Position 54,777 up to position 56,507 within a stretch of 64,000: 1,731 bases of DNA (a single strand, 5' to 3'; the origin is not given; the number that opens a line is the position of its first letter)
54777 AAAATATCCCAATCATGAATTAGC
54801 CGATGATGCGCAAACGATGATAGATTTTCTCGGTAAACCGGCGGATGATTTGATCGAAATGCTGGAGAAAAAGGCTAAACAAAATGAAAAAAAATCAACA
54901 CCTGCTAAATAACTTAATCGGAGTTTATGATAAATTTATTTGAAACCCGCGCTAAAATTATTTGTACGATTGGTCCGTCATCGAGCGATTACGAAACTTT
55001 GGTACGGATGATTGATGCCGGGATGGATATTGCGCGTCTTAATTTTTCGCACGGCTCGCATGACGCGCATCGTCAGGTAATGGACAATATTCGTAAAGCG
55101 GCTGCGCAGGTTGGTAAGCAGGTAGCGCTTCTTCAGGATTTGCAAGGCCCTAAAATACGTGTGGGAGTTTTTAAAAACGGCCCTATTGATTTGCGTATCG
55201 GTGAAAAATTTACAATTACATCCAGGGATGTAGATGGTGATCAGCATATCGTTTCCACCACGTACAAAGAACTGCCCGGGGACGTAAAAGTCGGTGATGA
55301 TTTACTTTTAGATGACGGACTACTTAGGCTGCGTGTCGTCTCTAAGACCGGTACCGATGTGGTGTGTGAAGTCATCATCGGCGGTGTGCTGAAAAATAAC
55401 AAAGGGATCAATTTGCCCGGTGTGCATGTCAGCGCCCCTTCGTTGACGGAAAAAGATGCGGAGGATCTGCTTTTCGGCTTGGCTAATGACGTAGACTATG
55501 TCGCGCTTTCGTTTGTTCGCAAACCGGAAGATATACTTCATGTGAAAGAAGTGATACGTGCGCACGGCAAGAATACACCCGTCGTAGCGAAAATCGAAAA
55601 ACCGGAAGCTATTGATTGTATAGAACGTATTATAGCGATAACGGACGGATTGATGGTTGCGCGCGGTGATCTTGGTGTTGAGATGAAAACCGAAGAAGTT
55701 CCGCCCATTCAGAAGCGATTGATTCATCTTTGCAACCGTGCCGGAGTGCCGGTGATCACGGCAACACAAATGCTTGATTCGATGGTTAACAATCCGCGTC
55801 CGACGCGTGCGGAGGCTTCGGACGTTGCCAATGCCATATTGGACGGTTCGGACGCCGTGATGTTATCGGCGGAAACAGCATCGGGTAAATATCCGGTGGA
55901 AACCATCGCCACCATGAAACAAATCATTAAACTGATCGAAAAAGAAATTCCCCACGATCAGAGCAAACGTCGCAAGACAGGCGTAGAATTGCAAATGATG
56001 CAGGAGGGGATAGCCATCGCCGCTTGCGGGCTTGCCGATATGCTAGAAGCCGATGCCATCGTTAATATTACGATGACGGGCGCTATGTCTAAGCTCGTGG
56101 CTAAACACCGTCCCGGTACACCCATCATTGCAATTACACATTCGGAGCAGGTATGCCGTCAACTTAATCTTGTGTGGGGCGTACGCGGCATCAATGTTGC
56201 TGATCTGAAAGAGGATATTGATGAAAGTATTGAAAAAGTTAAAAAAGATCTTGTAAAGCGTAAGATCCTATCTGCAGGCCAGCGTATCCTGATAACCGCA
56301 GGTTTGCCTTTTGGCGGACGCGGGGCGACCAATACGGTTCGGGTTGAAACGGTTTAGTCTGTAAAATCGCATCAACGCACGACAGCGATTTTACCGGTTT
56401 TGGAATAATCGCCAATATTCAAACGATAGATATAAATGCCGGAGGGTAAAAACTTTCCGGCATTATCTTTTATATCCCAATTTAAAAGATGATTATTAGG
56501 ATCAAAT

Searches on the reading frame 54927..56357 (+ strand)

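Call 14: search_protein_families(library=pfam, proteins=[window:54927-56357:+], max_evalue=0.001)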
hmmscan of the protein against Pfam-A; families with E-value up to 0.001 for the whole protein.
window:54927-56357:+ (476 aa): 3 families
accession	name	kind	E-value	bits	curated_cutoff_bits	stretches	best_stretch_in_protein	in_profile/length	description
PF00224.27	PK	-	3.2e-124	414.7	30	1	8-327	3-328/328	Pyruvate kinase, barrel domain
PF02887.21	PK_C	-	1.3e-30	106.3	28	1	361-473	2-113/114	Pyruvate kinase, alpha/beta domain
PF03328.21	HpcH_HpaI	-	0.00023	20.9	25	1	184-296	80-204/221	HpcH/HpaI aldolase/citrate lyase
